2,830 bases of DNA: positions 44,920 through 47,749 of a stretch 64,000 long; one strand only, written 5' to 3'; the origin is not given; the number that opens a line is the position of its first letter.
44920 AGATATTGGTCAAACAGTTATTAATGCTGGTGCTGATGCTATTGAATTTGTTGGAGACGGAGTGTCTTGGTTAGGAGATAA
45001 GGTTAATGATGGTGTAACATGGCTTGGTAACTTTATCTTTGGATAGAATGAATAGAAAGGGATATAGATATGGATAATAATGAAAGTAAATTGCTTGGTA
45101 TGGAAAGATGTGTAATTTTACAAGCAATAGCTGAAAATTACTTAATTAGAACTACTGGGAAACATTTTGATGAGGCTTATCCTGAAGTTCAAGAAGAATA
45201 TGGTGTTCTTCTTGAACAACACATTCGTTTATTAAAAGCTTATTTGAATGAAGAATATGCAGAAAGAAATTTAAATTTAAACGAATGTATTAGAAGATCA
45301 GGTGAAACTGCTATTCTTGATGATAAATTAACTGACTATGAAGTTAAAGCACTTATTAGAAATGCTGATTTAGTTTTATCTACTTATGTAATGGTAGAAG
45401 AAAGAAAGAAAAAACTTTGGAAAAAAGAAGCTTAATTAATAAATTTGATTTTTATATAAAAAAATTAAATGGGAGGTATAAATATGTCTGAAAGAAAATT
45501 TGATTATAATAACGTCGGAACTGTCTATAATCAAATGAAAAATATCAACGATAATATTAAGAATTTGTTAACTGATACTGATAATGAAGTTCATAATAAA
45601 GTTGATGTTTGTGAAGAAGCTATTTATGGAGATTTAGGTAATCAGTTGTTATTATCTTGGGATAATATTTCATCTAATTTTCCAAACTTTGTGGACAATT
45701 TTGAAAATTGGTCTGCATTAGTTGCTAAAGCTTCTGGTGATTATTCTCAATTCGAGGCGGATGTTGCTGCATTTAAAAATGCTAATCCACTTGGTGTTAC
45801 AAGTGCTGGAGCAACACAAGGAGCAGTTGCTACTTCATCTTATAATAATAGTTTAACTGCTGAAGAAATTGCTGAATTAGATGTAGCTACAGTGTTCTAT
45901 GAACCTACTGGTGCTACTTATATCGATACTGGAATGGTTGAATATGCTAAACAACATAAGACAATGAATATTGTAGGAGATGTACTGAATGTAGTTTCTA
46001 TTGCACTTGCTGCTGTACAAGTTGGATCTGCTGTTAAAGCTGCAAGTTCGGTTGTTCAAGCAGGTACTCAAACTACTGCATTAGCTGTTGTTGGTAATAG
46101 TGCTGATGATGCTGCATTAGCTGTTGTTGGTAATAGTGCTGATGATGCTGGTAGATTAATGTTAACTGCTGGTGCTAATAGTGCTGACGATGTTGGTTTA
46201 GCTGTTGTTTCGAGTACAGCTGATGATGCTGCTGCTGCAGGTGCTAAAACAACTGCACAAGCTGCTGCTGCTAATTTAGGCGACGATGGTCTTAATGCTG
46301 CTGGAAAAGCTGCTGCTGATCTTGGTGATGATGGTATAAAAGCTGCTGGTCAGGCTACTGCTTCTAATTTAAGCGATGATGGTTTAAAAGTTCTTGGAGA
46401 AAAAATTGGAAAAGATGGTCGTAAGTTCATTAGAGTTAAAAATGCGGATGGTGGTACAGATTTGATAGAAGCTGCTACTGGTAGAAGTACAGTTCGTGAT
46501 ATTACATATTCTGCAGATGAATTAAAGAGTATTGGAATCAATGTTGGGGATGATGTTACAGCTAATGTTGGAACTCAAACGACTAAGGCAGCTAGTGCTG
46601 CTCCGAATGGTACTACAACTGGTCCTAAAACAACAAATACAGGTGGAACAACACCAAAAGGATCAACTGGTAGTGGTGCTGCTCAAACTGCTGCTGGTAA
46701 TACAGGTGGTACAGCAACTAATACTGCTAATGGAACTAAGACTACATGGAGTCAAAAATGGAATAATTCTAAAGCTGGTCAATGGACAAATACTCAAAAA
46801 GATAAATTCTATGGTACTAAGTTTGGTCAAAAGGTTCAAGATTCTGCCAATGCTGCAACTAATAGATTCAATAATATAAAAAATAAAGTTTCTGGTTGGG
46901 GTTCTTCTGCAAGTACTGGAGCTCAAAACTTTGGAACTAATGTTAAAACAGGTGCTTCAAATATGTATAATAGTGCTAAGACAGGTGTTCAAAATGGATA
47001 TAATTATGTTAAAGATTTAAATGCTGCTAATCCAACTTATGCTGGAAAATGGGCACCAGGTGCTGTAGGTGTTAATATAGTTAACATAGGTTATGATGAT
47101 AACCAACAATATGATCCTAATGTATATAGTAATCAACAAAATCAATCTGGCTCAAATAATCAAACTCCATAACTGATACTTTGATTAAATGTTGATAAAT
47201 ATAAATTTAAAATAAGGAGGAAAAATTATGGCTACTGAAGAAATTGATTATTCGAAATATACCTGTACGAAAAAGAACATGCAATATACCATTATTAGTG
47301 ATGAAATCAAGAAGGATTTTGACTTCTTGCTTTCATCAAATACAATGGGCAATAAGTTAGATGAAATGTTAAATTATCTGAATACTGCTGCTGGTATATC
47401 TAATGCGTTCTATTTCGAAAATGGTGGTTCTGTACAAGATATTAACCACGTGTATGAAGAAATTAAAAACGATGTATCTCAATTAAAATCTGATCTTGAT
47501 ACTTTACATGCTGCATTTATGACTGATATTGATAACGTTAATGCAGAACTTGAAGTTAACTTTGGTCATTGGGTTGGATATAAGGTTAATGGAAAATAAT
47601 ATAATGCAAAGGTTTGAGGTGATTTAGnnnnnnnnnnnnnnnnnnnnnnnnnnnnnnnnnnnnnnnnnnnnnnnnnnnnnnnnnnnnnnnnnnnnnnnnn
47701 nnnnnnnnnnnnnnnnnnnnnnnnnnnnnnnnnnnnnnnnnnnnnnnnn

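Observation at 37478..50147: Five iterations of a small-helical-protein then large-WXG-like-N-terminus module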

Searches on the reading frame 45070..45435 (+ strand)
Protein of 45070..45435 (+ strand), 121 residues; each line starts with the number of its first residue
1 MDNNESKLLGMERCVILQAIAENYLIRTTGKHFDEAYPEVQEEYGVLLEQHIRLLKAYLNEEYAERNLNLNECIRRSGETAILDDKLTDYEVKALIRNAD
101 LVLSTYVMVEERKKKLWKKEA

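Call 4: search_protein_families(library=pfam, max_evalue=0.1, proteins=[window:45070-45435:+])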
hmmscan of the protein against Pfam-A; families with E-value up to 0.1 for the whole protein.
window:45070-45435:+ (121 aa): 0 families

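Call 8: search_protein_families(library=ncbifam, max_evalue=0.1, proteins=[window:45070-45435:+])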
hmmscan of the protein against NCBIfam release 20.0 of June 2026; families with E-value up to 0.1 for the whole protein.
window:45070-45435:+ (121 aa): 2 families
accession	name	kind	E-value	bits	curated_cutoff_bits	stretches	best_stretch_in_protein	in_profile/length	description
NF045708.1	seleno_TsoC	equivalog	0.00063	19.7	45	1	29-98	14-83/87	NEPxGxxU motif selenoprotein TsoC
NF009588.0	PRK13029.1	subfamily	0.049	11.5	952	1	39-88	966-1016/1196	indolepyruvate ferredoxin oxidoreductase family protein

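Call 79: find_related_loci(query=window:45070-45435:+, collection=metagenome_contigs, flank=4000)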
Query window:45070-45435:+ (121 aa) in metagenome_contigs; peptide patterns used: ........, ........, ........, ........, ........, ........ (x = any residue, [..] = any of these).
376 stretches matched a pattern; 1 encode a relative of the query (tblastn E <= 1e-3); 1 distinct loci.
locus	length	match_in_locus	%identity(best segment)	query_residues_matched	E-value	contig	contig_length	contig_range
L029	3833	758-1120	99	1-121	1e-79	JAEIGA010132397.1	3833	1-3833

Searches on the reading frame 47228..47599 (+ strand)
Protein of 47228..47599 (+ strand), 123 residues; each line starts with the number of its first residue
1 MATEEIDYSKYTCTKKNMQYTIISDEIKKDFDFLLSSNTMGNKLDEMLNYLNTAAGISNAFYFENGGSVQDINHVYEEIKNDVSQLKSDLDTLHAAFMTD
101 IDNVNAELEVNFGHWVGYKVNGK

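Call 5: search_protein_families(library=pfam, max_evalue=0.1, proteins=[window:47228-47599:+])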
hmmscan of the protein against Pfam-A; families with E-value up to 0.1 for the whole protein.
window:47228-47599:+ (123 aa): 4 families
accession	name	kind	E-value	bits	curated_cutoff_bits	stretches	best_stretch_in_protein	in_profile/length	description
PF04556.18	DpnII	-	0.011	15.5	23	1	17-86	165-234/278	DpnII restriction endonuclease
PF04108.17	ATG17_like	-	0.04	13.8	43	1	38-104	34-86/355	Autophagy protein ATG17-like domain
PF10267.14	Tmemb_cc2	-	0.076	12.6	32.8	1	28-109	177-258/397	Predicted transmembrane and coiled-coil 2 protein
PF01484.22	Col_cuticle_N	-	0.093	13.3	23.5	0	70-89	23-42/50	Nematode cuticle collagen N-terminal domain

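Call 8: search_protein_families(library=ncbifam, max_evalue=0.1, proteins=[window:47228-47599:+])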
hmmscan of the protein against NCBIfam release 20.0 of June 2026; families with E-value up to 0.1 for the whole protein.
window:47228-47599:+ (123 aa): 1 family
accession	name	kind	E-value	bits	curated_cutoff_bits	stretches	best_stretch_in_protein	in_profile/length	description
TIGR03545.1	TIGR03545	subfamily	0.011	14.4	173.35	1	69-115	232-278/556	TIGR03545 family protein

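Call 46: search_solved_structures(query=A5, max_evalue=1)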
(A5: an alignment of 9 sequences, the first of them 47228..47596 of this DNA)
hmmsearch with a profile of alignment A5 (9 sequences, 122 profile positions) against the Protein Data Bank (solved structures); distinct sequences matched with E-value up to 1: 12.
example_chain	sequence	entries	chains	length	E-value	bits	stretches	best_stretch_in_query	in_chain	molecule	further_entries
9f4a_BE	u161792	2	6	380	0.0067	19.5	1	10-81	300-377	Putative baseplate hub subunit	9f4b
7rpr_A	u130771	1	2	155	0.011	18.9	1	22-86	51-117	Fibronectin-binding lipoprotein FbpA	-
6kos_A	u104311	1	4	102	0.015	18.4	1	26-116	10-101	SUWA (Super WA20)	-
6ys4_A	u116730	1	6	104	0.14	15.3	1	14-92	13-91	Spindle assembly abnormal protein 6 homolog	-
8gl3_A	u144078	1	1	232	0.14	15.3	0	58-92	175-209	pRLB-519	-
3csx_A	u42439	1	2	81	0.15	15.2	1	67-111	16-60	Putative uncharacterized protein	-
5f4c_A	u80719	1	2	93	0.16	15.1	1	57-108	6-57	Putative cytoplasmic protein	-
6h9l_A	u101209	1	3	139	0.32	14.1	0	62-109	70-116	Uncharacterized protein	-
8a3k_UNK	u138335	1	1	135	0.5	13.5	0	37-91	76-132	sc-apCC-4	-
7b5h_AE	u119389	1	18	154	0.59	13.3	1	69-97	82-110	All3316 protein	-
1h89_A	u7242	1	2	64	0.85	12.7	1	61-96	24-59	CAAT/ENHANCER BINDING PROTEIN BETA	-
9gh4_A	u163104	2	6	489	0.91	12.7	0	64-91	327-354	Cell surface protein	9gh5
